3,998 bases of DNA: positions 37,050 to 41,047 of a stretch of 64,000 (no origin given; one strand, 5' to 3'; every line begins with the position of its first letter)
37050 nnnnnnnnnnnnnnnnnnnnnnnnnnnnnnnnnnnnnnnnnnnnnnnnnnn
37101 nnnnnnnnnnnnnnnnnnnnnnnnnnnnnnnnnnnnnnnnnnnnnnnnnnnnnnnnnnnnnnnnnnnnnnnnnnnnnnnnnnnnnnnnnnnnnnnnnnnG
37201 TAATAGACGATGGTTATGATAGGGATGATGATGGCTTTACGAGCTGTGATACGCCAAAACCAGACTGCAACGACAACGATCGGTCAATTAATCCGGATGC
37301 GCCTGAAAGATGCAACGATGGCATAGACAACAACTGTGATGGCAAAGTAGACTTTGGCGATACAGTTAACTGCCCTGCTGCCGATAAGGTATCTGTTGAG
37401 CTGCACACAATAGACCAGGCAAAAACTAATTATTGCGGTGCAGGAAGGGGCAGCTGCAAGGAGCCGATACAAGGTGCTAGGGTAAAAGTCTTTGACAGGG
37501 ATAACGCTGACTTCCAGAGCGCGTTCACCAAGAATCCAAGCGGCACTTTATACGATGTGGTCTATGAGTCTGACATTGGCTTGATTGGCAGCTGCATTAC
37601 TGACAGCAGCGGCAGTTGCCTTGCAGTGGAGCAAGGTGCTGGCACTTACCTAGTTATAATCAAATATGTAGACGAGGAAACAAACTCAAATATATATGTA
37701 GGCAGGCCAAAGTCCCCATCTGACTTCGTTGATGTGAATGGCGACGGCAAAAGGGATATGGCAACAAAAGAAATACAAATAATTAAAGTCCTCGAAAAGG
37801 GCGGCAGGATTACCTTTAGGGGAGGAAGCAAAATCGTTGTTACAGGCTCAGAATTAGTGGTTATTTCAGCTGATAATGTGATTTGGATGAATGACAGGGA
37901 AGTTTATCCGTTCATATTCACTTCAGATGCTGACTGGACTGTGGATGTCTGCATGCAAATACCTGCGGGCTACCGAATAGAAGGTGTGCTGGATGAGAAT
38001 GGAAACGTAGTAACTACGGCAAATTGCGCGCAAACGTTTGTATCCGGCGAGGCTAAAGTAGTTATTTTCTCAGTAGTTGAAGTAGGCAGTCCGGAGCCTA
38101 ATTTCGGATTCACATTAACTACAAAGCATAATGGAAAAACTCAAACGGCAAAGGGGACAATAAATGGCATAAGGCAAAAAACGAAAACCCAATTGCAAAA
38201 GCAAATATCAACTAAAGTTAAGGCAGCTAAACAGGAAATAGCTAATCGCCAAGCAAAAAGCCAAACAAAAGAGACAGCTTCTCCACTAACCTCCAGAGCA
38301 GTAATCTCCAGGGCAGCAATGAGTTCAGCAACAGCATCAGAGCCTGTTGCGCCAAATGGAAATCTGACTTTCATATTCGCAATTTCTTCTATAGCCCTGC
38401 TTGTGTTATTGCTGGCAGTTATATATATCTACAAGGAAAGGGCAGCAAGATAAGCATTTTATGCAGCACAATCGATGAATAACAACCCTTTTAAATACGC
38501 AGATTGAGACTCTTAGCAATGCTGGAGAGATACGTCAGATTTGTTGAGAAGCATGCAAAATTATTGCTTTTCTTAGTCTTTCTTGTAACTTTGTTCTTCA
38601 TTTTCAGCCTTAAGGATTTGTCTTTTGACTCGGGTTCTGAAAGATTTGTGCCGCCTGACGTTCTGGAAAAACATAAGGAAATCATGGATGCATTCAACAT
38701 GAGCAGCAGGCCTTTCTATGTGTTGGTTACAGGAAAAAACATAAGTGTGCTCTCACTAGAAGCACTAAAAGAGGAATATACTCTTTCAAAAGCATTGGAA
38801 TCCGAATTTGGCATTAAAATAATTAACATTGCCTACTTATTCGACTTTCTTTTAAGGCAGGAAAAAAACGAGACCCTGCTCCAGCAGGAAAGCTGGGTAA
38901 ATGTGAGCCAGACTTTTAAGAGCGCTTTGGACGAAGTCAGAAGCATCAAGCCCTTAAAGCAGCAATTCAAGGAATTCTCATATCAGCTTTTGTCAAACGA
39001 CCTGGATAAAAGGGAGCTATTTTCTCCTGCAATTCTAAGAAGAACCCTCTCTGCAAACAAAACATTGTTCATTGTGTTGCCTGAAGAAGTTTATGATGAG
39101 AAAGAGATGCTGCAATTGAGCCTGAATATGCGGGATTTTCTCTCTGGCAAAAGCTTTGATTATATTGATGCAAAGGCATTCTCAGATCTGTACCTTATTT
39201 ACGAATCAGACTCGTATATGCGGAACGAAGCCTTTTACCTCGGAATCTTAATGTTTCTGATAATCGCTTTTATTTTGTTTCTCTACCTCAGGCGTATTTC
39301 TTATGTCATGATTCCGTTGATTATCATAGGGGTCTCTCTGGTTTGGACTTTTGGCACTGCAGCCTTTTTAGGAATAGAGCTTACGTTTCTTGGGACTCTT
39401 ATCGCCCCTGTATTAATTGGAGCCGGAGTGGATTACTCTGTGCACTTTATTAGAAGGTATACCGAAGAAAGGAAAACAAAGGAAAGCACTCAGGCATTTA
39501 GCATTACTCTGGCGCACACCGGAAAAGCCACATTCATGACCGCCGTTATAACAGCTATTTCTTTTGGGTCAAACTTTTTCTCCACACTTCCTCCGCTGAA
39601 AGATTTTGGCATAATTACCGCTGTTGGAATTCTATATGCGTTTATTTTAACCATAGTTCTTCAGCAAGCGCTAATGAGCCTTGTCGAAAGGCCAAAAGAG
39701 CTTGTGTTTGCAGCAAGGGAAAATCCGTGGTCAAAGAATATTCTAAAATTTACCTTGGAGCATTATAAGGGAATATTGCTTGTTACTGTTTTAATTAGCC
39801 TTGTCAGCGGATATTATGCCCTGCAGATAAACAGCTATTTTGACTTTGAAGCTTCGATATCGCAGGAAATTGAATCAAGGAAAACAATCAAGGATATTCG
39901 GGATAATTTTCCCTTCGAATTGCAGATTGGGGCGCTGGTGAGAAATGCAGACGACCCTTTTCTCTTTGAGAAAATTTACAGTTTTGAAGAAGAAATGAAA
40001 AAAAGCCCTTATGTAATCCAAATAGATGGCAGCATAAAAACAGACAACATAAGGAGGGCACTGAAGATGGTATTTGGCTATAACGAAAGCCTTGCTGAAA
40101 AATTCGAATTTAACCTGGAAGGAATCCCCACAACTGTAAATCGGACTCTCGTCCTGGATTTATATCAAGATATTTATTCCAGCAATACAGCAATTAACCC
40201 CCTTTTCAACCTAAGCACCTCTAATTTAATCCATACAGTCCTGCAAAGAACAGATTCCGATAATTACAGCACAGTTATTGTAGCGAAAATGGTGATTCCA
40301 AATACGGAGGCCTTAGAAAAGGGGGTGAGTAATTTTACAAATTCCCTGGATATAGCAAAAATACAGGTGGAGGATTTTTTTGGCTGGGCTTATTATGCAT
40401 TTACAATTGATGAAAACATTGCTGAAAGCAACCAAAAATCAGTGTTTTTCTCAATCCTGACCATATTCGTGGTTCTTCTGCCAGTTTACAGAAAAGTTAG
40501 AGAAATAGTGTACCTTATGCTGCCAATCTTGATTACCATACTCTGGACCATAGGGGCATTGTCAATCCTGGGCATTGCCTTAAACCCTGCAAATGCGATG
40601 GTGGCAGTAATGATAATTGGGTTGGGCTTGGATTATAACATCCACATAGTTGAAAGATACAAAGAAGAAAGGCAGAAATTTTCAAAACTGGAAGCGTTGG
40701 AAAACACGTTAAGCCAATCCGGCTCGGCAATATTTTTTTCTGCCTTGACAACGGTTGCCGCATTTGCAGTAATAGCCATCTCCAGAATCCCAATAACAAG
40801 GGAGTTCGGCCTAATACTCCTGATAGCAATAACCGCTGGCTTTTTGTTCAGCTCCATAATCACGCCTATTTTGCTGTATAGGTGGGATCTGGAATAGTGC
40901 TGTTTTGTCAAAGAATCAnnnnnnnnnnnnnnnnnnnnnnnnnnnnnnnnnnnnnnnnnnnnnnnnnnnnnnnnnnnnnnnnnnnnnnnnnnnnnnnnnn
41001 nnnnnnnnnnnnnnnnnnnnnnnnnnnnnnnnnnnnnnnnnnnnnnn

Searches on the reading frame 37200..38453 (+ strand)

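Call 54: search_protein_families(library=ncbifam, proteins=[window:37200-38453:+], max_evalue=0.1)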
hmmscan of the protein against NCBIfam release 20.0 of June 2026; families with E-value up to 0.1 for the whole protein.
window:37200-38453:+ (417 aa): 1 family
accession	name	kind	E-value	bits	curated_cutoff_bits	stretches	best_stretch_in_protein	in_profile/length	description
TIGR01477.1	RIFIN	paralog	0.043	13.6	176.95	1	326-411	246-333/356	variant surface antigen, rifin family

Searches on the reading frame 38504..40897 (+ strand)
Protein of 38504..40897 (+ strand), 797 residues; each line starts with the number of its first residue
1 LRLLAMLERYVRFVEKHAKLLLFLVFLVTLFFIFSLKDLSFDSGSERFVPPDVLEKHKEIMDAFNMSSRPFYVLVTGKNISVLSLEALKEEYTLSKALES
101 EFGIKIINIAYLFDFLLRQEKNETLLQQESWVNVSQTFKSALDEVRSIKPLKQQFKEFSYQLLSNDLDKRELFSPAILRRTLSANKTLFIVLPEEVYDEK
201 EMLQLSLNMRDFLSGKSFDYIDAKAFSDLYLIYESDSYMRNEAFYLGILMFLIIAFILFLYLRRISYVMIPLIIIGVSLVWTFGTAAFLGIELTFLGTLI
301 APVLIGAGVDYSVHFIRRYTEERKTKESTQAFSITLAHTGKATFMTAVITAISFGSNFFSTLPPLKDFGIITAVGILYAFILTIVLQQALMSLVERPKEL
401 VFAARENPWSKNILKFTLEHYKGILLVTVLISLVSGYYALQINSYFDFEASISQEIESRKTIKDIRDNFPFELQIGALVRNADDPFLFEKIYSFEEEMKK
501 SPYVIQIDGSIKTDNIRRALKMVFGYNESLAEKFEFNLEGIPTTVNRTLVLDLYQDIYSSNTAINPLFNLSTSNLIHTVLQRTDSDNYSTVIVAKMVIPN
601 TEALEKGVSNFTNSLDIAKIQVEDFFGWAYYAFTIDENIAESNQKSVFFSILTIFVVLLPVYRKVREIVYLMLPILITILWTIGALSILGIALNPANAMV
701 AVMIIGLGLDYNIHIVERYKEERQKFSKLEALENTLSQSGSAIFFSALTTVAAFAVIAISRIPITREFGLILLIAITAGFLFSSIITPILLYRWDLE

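Call 11: search_protein_families(library=pfam, proteins=[window:38504-40897:+], max_evalue=0.01)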
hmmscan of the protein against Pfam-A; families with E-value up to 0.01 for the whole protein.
window:38504-40897:+ (797 aa): 5 families
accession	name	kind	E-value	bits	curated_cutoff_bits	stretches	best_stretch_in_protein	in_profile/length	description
PF03176.21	MMPL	-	2.5e-39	135.6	20.5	2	240-397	142-305/333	MMPL family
PF12349.14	Sterol-sensing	-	1.2e-20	74.4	22.3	2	271-398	12-140/153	Sterol-sensing domain of SREBP cleavage-activation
PF02460.24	Patched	-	7.3e-17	62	23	2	661-786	24-149/156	Patched SSD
PF02355.23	SecD_SecF_C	-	1.5e-07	31.4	20.5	1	637-791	27-183/189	Protein export membrane protein SecD/SecF, C-terminal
PF00873.25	ACR_tran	-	2.1e-07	29.5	28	2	635-790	326-485/1021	AcrB/AcrD/AcrF family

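Call 56: find_encoding_contigs(protein=window:38519-40897:+, flank=10000, max_places=10)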
Protein window:38519-40897:+ (792 aa): 11 contigs read that carry it; 9 places shown.
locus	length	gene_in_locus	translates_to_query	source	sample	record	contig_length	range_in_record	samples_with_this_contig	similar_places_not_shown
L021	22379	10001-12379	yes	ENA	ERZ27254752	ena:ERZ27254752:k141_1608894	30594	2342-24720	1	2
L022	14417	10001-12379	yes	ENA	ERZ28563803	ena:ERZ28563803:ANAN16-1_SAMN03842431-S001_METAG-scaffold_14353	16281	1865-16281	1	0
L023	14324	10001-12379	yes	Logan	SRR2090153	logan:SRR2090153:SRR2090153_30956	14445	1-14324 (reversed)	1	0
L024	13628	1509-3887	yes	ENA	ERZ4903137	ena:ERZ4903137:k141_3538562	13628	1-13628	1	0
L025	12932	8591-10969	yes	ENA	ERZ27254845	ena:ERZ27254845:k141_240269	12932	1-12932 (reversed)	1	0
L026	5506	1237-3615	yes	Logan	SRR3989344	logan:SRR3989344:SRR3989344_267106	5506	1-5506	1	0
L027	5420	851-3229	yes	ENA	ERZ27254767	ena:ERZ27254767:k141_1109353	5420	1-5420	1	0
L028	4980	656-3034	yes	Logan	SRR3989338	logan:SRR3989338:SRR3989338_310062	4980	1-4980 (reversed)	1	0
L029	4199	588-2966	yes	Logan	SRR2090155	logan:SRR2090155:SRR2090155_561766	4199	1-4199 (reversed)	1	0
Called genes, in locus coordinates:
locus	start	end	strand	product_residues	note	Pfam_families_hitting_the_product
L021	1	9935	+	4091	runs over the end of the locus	?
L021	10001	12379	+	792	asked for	PF00873:ACR_tran (faint), PF02460:Patched (weak), PF03176:MMPL, PF12349:Sterol-sensing, PF03176:MMPL, PF02355:SecD_SecF_C (weak), PF02460:Patched, PF12349:Sterol-sensing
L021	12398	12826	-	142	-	-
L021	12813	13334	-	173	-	PF01909:NTP_transf_2, PF18765:Polbeta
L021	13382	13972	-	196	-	PF13489:Methyltransf_23, PF05148:Methyltransf_8 (weak), PF13649:Methyltransf_25, PF13847:Methyltransf_31, PF08241:Methyltransf_11, PF08242:Methyltransf_12, PF01209:Ubie_methyltran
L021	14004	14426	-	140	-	-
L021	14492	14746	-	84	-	-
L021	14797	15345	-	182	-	-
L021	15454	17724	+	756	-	PF13384:HTH_23 (faint)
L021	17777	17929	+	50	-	-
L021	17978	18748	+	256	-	-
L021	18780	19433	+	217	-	PF00702:Hydrolase, PF12710:HAD, PF13419:HAD_2, PF08282:Hydrolase_3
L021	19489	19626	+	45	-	-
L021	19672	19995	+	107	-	-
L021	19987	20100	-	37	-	-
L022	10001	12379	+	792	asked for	PF00873:ACR_tran (faint), PF02460:Patched (weak), PF03176:MMPL, PF12349:Sterol-sensing, PF03176:MMPL, PF02355:SecD_SecF_C (weak), PF02460:Patched, PF12349:Sterol-sensing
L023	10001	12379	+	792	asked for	PF00873:ACR_tran (faint), PF02460:Patched (weak), PF03176:MMPL, PF12349:Sterol-sensing, PF03176:MMPL, PF02355:SecD_SecF_C (weak), PF02460:Patched, PF12349:Sterol-sensing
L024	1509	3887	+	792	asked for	PF00873:ACR_tran (faint), PF02460:Patched (weak), PF03176:MMPL, PF12349:Sterol-sensing, PF03176:MMPL, PF02355:SecD_SecF_C (weak), PF02460:Patched, PF12349:Sterol-sensing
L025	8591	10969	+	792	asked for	PF00873:ACR_tran (faint), PF02460:Patched (weak), PF03176:MMPL, PF12349:Sterol-sensing, PF03176:MMPL, PF02355:SecD_SecF_C (weak), PF02460:Patched, PF12349:Sterol-sensing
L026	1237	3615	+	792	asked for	PF00873:ACR_tran (faint), PF02460:Patched (weak), PF03176:MMPL, PF12349:Sterol-sensing, PF03176:MMPL, PF02355:SecD_SecF_C (weak), PF02460:Patched, PF12349:Sterol-sensing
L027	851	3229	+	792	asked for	PF00873:ACR_tran (faint), PF02460:Patched (weak), PF03176:MMPL, PF12349:Sterol-sensing, PF03176:MMPL, PF02355:SecD_SecF_C (weak), PF02460:Patched, PF12349:Sterol-sensing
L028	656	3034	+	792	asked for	PF00873:ACR_tran (faint), PF02460:Patched (weak), PF03176:MMPL, PF12349:Sterol-sensing, PF03176:MMPL, PF02355:SecD_SecF_C (weak), PF02460:Patched, PF12349:Sterol-sensing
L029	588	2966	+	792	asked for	PF00873:ACR_tran (faint), PF02460:Patched (weak), PF03176:MMPL, PF12349:Sterol-sensing, PF03176:MMPL, PF02355:SecD_SecF_C (weak), PF02460:Patched, PF12349:Sterol-sensing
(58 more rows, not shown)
